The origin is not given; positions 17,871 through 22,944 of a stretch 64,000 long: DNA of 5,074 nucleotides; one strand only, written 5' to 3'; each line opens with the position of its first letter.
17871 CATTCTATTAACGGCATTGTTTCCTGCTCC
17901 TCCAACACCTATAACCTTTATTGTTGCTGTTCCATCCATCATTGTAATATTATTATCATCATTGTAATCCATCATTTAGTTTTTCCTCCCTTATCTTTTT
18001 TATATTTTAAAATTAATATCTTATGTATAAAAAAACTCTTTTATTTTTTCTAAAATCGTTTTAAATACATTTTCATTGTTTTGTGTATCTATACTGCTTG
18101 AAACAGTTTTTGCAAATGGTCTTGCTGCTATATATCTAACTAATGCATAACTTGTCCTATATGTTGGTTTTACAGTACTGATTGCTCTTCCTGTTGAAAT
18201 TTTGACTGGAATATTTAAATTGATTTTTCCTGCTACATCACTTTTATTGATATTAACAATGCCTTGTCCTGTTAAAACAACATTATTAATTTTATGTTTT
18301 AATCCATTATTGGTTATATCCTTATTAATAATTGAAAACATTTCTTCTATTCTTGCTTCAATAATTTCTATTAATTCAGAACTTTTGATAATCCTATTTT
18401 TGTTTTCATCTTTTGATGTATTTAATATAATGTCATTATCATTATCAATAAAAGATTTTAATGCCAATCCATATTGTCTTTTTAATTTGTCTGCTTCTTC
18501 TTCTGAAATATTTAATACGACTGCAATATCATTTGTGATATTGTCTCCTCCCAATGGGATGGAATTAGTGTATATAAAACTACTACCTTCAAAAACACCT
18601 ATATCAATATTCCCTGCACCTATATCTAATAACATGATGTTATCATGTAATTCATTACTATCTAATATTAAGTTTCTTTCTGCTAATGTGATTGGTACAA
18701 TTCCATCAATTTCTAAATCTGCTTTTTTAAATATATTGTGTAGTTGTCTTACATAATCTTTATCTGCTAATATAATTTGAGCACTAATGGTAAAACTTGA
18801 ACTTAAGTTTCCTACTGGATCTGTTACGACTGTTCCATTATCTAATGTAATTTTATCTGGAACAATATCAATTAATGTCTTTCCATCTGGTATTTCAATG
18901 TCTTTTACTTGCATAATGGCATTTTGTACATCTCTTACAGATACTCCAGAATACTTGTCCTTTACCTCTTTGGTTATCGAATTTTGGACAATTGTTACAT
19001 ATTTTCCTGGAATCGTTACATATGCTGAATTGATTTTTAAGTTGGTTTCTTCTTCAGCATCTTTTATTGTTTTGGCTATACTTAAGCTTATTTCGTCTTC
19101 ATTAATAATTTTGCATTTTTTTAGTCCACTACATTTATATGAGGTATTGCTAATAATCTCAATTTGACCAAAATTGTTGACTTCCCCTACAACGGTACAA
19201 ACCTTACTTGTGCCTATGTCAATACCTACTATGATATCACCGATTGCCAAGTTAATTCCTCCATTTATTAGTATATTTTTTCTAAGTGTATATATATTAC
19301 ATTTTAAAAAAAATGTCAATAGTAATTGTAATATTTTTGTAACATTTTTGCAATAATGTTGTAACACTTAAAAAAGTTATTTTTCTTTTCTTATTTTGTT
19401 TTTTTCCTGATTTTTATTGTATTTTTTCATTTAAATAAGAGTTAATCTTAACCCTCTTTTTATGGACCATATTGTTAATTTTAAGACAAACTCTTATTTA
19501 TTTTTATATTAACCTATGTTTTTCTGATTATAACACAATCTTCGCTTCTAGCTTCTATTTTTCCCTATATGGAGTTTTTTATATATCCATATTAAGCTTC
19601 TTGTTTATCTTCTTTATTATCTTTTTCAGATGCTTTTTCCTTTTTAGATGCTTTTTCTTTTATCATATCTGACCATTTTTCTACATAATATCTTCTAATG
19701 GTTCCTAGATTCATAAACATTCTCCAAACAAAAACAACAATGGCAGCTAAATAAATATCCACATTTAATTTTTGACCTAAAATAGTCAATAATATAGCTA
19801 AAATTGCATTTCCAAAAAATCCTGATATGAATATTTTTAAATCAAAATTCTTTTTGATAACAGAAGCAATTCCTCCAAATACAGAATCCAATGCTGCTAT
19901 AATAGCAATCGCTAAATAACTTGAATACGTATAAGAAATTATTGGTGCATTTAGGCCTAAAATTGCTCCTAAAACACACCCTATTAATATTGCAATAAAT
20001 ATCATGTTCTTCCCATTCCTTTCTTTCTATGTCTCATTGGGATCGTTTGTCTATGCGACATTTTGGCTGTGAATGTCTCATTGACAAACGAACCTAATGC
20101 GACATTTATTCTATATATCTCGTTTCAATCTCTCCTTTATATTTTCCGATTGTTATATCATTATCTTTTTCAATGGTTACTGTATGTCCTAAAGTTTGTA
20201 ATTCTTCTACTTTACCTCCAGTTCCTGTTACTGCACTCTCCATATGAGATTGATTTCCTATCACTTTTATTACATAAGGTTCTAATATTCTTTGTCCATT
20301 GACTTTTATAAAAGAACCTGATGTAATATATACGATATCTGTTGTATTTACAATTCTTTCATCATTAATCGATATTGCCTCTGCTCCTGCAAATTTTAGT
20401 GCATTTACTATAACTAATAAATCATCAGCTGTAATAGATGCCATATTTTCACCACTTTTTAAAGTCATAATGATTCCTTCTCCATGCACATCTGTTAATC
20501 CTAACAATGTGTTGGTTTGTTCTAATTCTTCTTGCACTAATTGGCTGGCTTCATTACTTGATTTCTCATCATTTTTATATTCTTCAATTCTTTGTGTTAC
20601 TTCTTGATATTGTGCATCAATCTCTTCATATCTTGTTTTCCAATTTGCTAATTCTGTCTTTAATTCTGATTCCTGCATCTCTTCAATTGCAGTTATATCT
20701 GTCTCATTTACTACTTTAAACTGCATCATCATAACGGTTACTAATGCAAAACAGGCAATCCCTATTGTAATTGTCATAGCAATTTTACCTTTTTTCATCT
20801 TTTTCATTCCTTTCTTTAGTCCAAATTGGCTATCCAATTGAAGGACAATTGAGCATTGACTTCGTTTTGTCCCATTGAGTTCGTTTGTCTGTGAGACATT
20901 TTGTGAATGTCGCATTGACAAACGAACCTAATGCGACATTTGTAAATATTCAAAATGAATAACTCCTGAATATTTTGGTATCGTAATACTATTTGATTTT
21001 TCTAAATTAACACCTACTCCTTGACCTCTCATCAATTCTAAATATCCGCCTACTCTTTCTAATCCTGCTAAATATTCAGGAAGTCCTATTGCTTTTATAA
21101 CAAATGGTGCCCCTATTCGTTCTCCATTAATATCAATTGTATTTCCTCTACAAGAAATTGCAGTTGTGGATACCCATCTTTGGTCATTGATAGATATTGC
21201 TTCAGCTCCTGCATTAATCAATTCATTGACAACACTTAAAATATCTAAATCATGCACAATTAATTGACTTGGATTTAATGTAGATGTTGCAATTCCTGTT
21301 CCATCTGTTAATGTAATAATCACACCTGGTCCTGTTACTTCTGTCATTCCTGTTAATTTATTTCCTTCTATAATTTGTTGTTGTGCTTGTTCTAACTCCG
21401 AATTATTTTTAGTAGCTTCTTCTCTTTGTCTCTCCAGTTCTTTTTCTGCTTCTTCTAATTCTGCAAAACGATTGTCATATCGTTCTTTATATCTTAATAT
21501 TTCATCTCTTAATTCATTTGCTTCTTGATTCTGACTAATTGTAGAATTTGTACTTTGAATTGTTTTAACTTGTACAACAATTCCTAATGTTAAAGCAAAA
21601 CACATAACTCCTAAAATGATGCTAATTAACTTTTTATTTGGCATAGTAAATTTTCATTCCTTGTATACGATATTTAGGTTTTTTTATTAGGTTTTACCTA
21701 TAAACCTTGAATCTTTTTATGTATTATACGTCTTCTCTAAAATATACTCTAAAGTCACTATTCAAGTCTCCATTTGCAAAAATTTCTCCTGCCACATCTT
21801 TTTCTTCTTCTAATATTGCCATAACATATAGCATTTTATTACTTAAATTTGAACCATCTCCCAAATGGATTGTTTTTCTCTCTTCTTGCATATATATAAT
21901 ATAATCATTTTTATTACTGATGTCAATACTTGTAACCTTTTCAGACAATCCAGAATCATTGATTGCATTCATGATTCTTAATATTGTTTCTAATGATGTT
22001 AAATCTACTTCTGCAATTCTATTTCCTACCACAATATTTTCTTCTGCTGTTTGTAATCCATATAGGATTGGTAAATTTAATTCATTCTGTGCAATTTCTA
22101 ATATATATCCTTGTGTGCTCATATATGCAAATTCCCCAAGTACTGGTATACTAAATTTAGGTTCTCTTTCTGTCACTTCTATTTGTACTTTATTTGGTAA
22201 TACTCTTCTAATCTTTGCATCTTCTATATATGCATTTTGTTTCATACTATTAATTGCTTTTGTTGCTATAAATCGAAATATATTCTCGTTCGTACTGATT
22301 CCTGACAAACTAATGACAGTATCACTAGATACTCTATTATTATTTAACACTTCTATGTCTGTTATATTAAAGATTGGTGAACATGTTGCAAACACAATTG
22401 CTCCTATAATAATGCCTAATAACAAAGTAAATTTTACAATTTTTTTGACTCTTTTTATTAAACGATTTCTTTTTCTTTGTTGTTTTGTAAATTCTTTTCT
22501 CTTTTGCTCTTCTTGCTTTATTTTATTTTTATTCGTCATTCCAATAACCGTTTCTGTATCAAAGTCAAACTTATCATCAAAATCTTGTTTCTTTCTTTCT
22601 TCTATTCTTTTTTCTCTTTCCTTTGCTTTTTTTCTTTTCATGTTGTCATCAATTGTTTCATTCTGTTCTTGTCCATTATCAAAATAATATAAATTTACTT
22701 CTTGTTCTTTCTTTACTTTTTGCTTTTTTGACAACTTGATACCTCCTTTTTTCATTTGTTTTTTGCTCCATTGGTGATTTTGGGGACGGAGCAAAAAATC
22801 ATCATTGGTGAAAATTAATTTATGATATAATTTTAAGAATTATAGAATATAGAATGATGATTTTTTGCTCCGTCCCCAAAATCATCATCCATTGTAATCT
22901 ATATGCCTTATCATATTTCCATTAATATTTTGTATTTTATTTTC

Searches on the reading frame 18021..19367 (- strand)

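Call 32: search_protein_families(library=pfam, proteins=[window:18021-19367:-], max_evalue=0.0001)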
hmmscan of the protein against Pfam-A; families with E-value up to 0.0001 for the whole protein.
window:18021-19367:- (448 aa): 4 families
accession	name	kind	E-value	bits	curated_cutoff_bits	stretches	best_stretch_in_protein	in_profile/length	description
PF14450.12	FtsA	-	3e-26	92.7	31.8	1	245-406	1-125/127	Cell division protein FtsA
PF02491.25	SHS2_FTSA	-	3.4e-09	37.4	25.4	1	121-199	1-78/79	SHS2 domain inserted in FTSA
PF11104.14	PilM_2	-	1.7e-08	34.3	27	1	234-301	172-239/340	Type IV pilus assembly protein PilM;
PF06723.19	MreB_Mbl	-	4.5e-05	22.9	27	1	244-390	147-303/327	MreB/Mbl protein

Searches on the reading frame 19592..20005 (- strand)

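Call 11: search_protein_families(library=ncbifam, proteins=[window:19592-20005:-])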
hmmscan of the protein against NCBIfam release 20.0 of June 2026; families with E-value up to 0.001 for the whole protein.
window:19592-20005:- (137 aa): 0 families

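Call 32: search_protein_families(library=pfam, proteins=[window:19592-20005:-], max_evalue=0.0001)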
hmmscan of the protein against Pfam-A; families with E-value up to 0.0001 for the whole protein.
window:19592-20005:- (137 aa): 1 family
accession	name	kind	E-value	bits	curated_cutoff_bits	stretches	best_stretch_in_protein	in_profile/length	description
PF06947.17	DUF1290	-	5.8e-31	106.9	24.4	1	24-107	2-85/86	Protein of unknown function (DUF1290)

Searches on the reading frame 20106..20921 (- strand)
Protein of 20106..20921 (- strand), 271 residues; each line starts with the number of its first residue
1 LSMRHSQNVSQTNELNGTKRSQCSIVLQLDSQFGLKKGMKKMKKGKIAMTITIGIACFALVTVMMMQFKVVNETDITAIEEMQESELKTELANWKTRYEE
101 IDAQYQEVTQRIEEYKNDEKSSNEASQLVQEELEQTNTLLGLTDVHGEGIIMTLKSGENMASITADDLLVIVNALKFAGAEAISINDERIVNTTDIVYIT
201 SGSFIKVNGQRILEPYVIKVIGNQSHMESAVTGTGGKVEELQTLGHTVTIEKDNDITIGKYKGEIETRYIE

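Call 11: search_protein_families(library=ncbifam, proteins=[window:20106-20921:-])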
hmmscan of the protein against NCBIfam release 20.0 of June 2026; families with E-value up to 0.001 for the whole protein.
window:20106-20921:- (271 aa): 1 family
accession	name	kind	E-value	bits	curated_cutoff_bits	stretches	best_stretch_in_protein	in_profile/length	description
TIGR01843.1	type_I_hlyD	subfamily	0.0003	19.9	208.65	1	76-140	123-187/422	HlyD family type I secretion periplasmic adaptor subunit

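Call 32: search_protein_families(library=pfam, proteins=[window:20106-20921:-], max_evalue=0.0001)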
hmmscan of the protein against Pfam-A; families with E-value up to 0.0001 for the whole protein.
window:20106-20921:- (271 aa): 1 family
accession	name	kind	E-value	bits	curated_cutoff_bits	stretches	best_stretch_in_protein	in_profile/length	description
PF05949.17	DUF881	-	5.2e-37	127.4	25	1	132-270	1-145/146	Bacterial protein of unknown function (DUF881)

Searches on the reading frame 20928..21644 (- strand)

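Call 11: search_protein_families(library=ncbifam, proteins=[window:20928-21644:-])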
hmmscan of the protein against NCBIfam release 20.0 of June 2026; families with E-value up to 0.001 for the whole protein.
window:20928-21644:- (238 aa): 1 family
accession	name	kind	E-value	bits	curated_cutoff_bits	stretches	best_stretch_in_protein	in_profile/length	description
NF047368.1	collar_FlbB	equivalog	0.00044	20.1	110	1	11-94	16-100/193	periplasmic-type flagellar collar protein FlbB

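Call 32: search_protein_families(library=pfam, proteins=[window:20928-21644:-], max_evalue=0.0001)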
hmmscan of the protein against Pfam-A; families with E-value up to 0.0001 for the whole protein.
window:20928-21644:- (238 aa): 1 family
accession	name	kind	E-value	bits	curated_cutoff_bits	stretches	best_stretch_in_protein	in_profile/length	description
PF05949.17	DUF881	-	1.1e-41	142.5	25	1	95-234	6-145/146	Bacterial protein of unknown function (DUF881)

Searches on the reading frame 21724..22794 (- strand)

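Call 32: search_protein_families(library=pfam, proteins=[window:21724-22794:-], max_evalue=0.0001)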
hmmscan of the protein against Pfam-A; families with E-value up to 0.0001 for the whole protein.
window:21724-22794:- (356 aa): 1 family
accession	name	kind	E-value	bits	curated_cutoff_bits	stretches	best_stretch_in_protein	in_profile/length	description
PF08478.15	POTRA_1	-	6.1e-15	55.7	23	1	142-210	1-69/69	POTRA domain, FtsQ-type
